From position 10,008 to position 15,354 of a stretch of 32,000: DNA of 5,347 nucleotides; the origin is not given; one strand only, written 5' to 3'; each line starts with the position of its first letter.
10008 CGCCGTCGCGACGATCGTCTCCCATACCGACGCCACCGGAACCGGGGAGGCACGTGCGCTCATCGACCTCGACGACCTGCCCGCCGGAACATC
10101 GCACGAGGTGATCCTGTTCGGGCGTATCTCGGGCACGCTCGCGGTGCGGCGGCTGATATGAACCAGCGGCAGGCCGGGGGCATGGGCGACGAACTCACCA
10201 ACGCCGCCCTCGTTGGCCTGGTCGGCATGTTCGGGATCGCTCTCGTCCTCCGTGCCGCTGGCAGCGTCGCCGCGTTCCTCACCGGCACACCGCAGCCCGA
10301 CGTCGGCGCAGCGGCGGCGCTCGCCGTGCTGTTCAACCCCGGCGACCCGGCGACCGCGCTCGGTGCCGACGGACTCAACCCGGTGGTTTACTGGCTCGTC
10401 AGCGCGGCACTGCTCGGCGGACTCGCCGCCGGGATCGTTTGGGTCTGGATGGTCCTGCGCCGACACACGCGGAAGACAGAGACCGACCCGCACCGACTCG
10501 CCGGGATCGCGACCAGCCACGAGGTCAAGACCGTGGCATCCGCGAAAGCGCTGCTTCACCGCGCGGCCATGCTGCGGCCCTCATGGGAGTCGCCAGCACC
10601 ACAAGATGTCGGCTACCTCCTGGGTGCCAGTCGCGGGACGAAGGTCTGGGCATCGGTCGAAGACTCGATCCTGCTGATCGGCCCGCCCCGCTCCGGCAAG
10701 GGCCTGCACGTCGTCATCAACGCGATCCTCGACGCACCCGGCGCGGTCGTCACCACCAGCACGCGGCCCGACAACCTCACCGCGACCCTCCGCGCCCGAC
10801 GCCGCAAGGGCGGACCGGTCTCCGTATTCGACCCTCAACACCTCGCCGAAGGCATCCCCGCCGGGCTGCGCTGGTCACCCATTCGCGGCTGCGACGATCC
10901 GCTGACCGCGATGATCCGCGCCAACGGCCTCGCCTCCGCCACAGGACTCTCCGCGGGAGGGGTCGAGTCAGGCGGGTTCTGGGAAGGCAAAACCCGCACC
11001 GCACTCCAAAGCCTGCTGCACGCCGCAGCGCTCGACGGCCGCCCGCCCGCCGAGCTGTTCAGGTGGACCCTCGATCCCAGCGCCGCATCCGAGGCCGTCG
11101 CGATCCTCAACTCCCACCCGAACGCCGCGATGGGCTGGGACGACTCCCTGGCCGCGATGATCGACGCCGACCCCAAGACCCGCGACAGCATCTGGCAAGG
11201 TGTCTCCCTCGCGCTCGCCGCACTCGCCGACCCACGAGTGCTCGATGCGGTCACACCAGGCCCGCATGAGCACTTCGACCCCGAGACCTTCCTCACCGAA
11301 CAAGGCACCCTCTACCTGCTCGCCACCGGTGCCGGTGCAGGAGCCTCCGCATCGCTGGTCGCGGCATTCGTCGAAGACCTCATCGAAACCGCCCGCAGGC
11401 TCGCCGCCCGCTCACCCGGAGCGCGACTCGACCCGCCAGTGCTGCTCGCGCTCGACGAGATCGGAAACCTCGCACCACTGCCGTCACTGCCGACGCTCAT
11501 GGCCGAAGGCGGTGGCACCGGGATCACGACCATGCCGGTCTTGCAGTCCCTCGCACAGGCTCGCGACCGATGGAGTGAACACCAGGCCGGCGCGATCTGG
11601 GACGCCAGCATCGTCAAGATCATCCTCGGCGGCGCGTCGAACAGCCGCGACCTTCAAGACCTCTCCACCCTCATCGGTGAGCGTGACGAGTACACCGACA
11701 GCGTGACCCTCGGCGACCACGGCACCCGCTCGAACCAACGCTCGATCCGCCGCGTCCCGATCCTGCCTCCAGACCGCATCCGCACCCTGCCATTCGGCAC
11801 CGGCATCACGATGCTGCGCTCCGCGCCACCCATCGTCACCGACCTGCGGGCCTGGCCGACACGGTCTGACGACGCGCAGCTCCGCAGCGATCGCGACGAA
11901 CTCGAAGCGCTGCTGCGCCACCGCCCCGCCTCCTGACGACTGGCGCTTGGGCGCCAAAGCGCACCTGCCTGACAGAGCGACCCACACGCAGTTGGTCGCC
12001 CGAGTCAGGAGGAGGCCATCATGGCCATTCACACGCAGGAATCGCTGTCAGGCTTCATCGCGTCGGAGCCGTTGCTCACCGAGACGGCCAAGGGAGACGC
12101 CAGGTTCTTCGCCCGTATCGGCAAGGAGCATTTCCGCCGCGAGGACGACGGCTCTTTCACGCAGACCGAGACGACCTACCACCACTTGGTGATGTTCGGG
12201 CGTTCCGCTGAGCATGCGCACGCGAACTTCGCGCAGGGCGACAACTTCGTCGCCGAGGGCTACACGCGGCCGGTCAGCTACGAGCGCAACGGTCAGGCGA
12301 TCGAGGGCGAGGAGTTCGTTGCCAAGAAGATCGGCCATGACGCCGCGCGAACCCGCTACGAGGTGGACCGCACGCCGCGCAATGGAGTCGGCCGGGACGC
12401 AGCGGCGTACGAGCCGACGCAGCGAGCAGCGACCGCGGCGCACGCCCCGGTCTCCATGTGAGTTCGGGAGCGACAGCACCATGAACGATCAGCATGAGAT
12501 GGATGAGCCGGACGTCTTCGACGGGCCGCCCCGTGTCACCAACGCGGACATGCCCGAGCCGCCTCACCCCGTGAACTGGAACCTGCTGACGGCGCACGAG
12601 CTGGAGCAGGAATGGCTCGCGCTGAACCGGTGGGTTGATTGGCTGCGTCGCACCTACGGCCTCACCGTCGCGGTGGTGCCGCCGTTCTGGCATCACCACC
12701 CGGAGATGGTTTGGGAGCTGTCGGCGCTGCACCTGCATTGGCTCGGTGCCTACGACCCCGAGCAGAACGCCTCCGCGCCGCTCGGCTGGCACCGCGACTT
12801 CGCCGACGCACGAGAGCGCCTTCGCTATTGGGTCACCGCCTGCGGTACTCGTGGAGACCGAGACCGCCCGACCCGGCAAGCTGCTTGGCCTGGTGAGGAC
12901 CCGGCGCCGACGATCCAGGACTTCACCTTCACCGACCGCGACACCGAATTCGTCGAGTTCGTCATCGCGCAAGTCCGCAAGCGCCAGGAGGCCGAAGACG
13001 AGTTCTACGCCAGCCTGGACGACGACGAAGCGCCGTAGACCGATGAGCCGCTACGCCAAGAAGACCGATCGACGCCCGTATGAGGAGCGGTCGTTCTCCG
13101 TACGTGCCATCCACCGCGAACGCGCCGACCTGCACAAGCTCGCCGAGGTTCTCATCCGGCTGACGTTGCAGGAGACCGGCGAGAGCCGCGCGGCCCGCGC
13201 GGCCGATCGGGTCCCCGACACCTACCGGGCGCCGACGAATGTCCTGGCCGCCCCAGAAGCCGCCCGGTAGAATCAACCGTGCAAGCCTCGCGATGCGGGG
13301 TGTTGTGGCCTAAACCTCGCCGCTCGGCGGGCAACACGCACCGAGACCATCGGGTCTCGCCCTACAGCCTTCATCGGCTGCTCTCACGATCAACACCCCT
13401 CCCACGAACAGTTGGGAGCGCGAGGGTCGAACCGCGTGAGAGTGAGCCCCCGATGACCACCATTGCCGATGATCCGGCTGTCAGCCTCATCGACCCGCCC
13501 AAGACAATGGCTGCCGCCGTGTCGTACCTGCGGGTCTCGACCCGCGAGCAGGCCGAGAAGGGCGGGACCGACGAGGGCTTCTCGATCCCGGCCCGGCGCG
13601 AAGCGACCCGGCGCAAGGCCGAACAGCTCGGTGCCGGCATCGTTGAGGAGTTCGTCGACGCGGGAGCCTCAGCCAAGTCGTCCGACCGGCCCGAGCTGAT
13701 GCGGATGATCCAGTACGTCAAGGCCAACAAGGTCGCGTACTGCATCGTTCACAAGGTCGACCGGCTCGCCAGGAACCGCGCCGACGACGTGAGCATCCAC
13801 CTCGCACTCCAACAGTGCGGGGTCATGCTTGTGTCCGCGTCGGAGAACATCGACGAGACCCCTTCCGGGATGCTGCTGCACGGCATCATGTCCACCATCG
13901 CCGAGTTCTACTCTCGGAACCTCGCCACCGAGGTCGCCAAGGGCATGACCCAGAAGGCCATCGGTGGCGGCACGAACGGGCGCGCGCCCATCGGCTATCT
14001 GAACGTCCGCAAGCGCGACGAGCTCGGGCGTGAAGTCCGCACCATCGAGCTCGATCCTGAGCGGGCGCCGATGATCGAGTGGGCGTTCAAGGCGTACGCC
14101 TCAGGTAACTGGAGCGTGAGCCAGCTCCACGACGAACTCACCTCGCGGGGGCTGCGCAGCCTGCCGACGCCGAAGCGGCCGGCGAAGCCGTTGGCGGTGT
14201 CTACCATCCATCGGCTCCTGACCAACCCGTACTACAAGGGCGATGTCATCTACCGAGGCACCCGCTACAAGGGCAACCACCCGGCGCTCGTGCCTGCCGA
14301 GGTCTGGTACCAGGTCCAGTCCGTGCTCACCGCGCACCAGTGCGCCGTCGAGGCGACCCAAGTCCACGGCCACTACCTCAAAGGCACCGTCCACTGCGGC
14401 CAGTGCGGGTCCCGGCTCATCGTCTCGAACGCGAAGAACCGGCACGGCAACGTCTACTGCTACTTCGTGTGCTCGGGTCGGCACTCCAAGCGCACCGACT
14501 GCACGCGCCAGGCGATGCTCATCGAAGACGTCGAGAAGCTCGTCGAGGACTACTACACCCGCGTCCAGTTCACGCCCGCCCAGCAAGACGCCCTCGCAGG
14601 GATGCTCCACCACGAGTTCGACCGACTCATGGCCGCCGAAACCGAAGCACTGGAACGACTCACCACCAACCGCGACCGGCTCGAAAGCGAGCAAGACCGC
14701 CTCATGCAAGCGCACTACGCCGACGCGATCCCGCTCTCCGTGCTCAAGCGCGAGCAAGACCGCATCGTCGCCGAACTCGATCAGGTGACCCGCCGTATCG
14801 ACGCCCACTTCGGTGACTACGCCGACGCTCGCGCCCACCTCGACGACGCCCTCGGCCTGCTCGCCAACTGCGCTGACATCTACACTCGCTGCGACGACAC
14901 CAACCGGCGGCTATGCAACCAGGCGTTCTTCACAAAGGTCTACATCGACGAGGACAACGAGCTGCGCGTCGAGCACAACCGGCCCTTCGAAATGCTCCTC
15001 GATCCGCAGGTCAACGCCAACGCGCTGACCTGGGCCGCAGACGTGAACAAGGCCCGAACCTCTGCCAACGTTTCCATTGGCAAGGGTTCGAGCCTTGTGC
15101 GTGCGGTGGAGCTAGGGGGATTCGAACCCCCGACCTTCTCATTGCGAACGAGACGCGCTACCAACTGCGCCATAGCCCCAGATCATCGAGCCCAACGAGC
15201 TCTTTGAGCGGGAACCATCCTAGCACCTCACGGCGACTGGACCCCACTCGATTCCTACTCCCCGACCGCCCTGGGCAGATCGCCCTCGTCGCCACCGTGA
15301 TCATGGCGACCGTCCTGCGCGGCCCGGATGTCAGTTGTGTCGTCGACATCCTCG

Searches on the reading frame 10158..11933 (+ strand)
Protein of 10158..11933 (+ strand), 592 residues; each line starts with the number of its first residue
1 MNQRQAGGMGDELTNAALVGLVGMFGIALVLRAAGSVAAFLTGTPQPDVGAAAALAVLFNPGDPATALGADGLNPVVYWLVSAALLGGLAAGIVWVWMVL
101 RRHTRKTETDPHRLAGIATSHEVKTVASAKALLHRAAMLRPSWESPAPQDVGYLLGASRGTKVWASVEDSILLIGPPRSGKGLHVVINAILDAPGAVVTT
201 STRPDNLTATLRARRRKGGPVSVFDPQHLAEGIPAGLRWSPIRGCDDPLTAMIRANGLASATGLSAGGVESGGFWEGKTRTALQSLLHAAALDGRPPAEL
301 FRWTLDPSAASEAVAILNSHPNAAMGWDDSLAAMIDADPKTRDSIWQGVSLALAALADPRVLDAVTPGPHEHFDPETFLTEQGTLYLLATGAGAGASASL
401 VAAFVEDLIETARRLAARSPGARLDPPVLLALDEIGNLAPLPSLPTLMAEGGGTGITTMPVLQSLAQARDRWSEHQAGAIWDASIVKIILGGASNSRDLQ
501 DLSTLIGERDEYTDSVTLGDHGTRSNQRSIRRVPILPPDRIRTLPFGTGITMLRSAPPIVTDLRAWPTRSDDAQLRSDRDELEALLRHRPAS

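Call 6: search_protein_families(library=pfam, proteins=[window:10158-11933:+], max_evalue=0.1)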
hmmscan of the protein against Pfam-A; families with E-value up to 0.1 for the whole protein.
window:10158-11933:+ (592 aa): 5 families
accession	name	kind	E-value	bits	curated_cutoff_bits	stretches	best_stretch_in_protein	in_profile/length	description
PF12696.13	TraG-D_C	-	6.2e-28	97.7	22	1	427-545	1-125/126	TraM recognition site of TraD and TraG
PF02534.20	T4SS-DNA_transf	-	1.1e-23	84.3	20.1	1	169-561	45-440/468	Type IV secretory system Conjugative DNA transfer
PF10412.15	TrwB_AAD_bind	-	1.8e-09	37.4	20.5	1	338-558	164-380/387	Type IV secretion-system coupling protein DNA-binding domain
PF14316.11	DUF4381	-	0.0014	19.4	27.2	1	77-141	20-84/145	Domain of unknown function (DUF4381)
PF21997.1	DUF6928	-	0.022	14.8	27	1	30-78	5-53/202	Family of unknown function (DUF6928)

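Call 7: search_protein_families(library=ncbifam, proteins=[window:10158-11933:+], max_evalue=0.1)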
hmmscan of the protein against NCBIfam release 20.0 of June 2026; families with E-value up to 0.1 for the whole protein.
window:10158-11933:+ (592 aa): 6 families
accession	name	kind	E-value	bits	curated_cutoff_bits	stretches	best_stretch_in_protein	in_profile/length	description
NF045973.1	conju_CD1115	equivalog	1.7e-18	66.7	250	1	169-565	25-434/442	VirD4-like conjugal transfer protein, CD1115 family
NF010450.0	PRK13876.1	subfamily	1.7e-07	29.9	674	1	150-228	126-203/667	IncP-type conjugal transfer protein TraG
NF010424.0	PRK13850.1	equivalog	6e-06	24.7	681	1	171-226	142-197/670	type IV secretion system ATPase VirD4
NF010453.0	PRK13880.1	subfamily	0.0071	14.6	586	1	166-241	167-239/630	conjugal transfer coupling protein TraG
NF010472.0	PRK13897.1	equivalog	0.041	12.4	728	1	152-228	142-218/657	type IV secretion system component VirD4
NF010394.0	PRK13822.1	subfamily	0.066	12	443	1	427-509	478-560/643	conjugal transfer coupling protein TraG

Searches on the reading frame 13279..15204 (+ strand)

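Call 70: search_protein_families(library=pfam, max_evalue=0.001, proteins=[window:13279-15204:+])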
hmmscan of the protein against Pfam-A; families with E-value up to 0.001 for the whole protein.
window:13279-15204:+ (642 aa): 3 families
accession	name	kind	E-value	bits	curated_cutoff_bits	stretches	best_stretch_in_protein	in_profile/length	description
PF00239.26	Resolvase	-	2.6e-29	102.6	23.3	1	80-229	1-142/145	Resolvase, N terminal domain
PF07508.19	Recombinase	-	2.4e-13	50.6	21.1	1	260-350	1-99/102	Recombinase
PF13408.12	Zn_ribbon_recom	-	1.8e-09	38.2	25.3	1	367-425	2-56/58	Recombinase zinc beta ribbon domain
